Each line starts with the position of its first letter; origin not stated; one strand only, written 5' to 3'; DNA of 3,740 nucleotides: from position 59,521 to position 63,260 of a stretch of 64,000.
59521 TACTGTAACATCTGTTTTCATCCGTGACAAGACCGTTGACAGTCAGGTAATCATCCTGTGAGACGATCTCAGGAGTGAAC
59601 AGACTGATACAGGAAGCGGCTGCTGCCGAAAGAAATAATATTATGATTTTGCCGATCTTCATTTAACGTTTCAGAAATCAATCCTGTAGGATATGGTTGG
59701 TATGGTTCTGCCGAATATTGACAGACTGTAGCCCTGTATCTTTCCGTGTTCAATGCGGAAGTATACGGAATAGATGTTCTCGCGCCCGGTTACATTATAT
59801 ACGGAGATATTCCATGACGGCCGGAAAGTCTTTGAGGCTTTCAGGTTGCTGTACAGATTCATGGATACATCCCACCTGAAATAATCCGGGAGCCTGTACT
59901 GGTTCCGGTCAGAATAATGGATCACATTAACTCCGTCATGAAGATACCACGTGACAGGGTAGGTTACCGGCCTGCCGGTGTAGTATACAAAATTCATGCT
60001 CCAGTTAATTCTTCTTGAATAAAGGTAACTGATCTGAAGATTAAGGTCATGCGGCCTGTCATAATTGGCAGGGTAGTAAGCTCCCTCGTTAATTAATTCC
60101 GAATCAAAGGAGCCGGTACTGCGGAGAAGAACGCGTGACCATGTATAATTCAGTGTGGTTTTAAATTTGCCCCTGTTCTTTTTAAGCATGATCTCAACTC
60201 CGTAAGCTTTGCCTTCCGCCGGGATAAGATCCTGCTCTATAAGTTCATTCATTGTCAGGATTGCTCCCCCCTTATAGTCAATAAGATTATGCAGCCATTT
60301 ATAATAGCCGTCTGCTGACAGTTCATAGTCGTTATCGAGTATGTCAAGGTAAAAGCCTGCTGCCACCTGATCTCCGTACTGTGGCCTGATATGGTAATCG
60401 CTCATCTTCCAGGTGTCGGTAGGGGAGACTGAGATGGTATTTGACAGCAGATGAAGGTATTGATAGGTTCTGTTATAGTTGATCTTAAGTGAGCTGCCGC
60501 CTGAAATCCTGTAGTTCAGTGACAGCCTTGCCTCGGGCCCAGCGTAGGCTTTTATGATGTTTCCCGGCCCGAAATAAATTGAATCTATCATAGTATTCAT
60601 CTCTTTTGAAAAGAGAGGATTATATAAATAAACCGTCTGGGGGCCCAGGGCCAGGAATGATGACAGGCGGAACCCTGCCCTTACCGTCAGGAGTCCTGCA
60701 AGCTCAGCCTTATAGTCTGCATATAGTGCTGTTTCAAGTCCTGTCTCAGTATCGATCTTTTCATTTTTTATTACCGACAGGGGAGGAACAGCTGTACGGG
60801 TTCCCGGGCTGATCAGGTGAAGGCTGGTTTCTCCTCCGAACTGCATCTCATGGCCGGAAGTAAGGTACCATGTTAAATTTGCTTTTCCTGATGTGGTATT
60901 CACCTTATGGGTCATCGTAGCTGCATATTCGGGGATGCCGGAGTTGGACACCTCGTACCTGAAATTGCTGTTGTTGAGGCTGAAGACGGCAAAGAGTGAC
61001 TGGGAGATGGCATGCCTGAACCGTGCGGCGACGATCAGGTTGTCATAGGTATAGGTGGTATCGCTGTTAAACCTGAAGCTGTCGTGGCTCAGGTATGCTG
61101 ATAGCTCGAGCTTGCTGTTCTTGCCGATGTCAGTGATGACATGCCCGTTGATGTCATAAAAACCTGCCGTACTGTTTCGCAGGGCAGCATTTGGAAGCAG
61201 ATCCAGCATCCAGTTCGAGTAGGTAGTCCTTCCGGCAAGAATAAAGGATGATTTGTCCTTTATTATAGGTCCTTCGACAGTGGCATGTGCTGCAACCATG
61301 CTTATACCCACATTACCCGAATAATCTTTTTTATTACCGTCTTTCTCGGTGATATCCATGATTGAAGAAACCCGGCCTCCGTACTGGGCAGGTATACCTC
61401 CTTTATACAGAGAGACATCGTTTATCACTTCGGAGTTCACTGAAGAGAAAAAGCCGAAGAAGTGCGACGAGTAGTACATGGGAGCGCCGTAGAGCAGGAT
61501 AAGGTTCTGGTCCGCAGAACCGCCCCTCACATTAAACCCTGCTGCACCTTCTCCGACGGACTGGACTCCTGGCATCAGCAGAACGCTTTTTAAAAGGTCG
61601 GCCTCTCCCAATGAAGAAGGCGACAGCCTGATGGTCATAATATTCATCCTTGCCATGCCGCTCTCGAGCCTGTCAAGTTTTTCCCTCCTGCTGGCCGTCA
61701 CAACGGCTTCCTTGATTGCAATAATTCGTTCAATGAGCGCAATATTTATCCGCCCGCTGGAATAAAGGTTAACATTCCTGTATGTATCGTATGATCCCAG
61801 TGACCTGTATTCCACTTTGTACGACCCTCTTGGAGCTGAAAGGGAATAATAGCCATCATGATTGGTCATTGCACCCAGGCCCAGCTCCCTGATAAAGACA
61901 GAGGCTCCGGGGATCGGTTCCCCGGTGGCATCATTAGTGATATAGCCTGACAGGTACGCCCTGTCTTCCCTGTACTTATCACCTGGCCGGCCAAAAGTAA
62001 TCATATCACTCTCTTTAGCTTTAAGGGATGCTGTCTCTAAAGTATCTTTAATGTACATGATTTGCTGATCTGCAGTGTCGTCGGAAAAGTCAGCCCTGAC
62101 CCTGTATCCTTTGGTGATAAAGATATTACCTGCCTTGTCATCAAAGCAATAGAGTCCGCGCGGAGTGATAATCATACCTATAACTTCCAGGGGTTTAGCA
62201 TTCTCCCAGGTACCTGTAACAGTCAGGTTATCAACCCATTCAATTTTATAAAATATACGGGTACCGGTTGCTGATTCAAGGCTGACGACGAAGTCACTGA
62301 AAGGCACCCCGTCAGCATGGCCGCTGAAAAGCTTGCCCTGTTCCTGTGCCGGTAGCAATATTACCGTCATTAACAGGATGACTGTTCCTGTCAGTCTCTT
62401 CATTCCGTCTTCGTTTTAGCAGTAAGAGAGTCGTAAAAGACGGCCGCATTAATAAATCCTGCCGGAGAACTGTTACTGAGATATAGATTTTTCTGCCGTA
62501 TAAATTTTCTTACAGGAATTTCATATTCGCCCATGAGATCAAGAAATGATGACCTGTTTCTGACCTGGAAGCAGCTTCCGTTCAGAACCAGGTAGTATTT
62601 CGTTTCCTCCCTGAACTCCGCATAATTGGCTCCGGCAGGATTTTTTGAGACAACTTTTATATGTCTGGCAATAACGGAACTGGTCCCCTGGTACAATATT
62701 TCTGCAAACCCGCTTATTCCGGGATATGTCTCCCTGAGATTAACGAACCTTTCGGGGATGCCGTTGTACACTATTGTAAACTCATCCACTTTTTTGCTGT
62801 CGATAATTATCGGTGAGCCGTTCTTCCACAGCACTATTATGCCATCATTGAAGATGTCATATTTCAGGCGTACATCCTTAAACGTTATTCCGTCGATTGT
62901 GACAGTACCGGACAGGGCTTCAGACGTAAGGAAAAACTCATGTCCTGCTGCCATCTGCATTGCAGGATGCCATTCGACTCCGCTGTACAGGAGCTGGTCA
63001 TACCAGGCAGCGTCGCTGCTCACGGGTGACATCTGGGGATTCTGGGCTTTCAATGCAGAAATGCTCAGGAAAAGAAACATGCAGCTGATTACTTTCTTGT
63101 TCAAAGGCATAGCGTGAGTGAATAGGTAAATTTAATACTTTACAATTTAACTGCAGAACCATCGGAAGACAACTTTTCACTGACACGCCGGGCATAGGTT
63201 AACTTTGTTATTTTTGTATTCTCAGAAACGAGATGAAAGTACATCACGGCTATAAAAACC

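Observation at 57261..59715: Tandem duplication of the DUF4249-like gene with a preserved chimeric junction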

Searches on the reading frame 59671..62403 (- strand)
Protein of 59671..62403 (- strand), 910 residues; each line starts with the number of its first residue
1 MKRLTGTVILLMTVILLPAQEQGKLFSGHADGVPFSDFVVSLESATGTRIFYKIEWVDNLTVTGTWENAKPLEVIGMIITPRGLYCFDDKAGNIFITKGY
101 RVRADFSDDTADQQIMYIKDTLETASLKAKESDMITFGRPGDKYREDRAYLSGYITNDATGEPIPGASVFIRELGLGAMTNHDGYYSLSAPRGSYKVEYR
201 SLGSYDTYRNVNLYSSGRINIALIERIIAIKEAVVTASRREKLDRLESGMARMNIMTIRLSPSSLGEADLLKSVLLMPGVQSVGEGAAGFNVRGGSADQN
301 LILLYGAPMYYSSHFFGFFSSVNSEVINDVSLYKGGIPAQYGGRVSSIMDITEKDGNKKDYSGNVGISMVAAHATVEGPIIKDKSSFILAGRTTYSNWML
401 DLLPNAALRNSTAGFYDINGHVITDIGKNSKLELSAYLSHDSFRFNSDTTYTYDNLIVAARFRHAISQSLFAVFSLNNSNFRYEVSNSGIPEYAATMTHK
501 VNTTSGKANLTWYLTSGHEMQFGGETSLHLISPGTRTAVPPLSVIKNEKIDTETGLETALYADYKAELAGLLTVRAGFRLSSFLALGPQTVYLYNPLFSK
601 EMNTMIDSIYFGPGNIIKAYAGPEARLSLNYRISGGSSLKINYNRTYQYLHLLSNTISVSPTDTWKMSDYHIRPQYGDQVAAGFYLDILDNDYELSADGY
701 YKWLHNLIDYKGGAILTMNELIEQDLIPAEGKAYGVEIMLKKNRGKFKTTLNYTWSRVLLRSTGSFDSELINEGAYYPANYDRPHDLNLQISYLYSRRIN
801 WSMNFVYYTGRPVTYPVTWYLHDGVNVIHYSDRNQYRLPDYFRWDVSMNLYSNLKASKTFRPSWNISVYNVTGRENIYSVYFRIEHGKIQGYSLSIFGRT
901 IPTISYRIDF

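Call 6: search_protein_families(library=pfam, proteins=[window:59671-62403:-], max_evalue=0.01)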
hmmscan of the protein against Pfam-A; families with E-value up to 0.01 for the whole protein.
window:59671-62403:- (910 aa): 3 families
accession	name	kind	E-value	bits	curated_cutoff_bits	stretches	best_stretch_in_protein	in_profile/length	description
PF13715.12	CarbopepD_reg_2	-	1.5e-13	51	32.2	1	151-235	1-88/88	CarboxypepD_reg-like domain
PF13620.12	CarboxypepD_reg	-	3.4e-10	40.6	32.3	1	151-214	2-70/82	Carboxypeptidase regulatory-like domain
PF07715.20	Plug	-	4.1e-08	34.1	23.9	1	270-344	25-102/107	TonB-dependent Receptor Plug Domain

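Call 57: search_protein_families(library=ncbifam, proteins=[window:59671-62403:-], max_evalue=0.1)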
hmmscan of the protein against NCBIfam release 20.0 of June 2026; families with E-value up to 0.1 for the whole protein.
window:59671-62403:- (910 aa): 1 family
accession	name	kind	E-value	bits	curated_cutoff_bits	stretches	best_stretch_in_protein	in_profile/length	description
TIGR04056.1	OMP_RagA_SusC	subfamily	3.4e-12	45.5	368.25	1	155-516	7-337/981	SusC/RagA family TonB-linked outer membrane protein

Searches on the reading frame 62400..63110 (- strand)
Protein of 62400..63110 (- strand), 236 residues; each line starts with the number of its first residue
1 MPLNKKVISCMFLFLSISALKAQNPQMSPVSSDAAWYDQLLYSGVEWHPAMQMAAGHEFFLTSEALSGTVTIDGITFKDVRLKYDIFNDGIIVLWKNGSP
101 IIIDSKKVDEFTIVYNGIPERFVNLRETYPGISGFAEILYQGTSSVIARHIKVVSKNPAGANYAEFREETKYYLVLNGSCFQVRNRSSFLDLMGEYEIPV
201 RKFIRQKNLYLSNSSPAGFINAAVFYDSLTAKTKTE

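Call 6: search_protein_families(library=pfam, proteins=[window:62400-63110:-], max_evalue=0.01)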
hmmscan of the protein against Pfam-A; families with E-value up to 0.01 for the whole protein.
window:62400-63110:- (236 aa): 0 families

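Call 57: search_protein_families(library=ncbifam, proteins=[window:62400-63110:-], max_evalue=0.1)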
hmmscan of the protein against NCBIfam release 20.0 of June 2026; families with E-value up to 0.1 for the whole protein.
window:62400-63110:- (236 aa): 0 families

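Call 58: search_protein_families(library=pfam, proteins=[window:62400-63110:-], max_evalue=5)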
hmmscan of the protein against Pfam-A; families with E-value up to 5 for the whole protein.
window:62400-63110:- (236 aa): 0 families
